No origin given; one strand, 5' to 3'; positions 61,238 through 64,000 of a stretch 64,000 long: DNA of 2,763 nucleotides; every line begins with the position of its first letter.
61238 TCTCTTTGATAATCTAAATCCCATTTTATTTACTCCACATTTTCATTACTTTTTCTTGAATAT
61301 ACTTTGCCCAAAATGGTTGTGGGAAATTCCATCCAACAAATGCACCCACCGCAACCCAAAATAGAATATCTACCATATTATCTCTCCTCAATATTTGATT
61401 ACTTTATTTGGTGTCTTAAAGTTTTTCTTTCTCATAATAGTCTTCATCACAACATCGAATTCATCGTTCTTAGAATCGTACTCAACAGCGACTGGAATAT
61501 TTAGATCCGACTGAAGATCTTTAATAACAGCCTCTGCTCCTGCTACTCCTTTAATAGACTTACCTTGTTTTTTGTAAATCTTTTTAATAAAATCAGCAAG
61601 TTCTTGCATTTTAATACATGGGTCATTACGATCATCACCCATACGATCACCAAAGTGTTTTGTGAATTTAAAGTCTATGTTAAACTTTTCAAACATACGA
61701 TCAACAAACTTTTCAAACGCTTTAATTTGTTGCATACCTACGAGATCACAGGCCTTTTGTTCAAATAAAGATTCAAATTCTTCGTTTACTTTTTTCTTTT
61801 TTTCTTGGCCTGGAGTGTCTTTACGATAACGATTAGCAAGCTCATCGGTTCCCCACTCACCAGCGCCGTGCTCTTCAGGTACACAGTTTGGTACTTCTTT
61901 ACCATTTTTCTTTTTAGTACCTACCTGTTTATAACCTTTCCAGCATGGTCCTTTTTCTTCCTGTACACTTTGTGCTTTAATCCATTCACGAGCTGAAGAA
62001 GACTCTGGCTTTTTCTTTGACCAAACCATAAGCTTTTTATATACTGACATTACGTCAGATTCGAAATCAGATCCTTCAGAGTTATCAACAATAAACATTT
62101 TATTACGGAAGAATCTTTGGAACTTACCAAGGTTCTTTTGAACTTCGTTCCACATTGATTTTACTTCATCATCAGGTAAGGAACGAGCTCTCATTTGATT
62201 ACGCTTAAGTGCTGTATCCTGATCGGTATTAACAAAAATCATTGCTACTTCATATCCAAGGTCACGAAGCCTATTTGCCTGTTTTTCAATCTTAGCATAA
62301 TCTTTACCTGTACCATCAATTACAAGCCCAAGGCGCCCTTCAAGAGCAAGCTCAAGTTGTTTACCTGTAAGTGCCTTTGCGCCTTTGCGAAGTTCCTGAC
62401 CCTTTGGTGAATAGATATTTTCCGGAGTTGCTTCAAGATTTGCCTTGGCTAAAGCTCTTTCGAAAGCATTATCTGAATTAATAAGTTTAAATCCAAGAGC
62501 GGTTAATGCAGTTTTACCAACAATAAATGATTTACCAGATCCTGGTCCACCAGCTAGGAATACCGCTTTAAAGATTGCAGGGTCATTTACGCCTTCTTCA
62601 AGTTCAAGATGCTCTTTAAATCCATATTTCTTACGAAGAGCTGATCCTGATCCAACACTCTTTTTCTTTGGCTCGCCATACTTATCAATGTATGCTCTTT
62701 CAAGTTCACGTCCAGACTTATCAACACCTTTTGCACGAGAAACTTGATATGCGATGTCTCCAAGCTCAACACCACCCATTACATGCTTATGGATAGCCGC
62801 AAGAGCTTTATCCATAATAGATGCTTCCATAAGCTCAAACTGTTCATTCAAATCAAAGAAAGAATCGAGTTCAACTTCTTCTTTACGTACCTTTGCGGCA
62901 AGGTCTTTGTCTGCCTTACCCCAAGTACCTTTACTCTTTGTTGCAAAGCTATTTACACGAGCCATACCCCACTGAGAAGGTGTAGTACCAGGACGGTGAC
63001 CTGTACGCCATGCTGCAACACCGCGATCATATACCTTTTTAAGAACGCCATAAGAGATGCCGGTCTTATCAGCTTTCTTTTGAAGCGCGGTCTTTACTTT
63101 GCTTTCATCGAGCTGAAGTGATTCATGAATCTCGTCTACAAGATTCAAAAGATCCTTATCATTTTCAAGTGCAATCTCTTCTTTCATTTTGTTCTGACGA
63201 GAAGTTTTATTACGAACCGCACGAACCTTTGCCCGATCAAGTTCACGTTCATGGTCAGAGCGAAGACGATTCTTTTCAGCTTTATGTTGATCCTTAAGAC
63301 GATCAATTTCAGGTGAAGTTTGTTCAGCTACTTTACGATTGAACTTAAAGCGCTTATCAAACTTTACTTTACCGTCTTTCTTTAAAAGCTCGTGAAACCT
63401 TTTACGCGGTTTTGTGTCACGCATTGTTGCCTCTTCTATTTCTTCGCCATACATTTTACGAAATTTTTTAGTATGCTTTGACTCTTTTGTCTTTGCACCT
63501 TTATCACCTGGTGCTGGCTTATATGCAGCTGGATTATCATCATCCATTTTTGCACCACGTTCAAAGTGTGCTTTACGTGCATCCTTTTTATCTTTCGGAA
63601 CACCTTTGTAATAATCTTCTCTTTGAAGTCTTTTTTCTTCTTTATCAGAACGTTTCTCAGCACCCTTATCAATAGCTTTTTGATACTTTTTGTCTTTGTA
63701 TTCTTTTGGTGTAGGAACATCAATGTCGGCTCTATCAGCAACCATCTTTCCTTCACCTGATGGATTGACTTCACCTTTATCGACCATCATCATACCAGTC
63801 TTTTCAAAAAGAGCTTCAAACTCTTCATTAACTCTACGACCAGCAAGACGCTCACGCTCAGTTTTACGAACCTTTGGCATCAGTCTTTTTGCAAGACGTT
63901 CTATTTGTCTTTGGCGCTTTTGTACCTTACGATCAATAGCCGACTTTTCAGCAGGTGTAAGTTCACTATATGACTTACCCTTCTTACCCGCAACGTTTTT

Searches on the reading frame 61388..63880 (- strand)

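Call 12: search_protein_families(library=phrogs, proteins=[window:61388-63880:-], max_evalue=0.00001)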
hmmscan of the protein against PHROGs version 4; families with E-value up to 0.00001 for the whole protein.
window:61388-63880:- (830 aa): 9 families
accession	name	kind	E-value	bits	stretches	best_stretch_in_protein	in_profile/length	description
phrog_12810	-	unknown function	4.6e-47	161.7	1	421-638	254-464/788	-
phrog_23027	-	unknown function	1.6e-44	153.6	1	707-829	481-601/602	-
phrog_3041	-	other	2.3e-30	106.6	1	49-332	429-677/678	cytidyltransferase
phrog_2071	-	other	7.5e-16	59.7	1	428-652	7-228/282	ATPase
phrog_9737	-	unknown function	2.8e-11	44.6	1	620-670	212-262/297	-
phrog_14518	-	unknown function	2.3e-10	41.4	1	716-828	5-121/125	-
phrog_4359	-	unknown function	1.4e-08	36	1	641-692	159-201/262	-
phrog_5268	-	unknown function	1.6e-08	35.4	0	518-586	128-199/278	-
phrog_28338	-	unknown function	1.2e-06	29.9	1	263-333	16-84/89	-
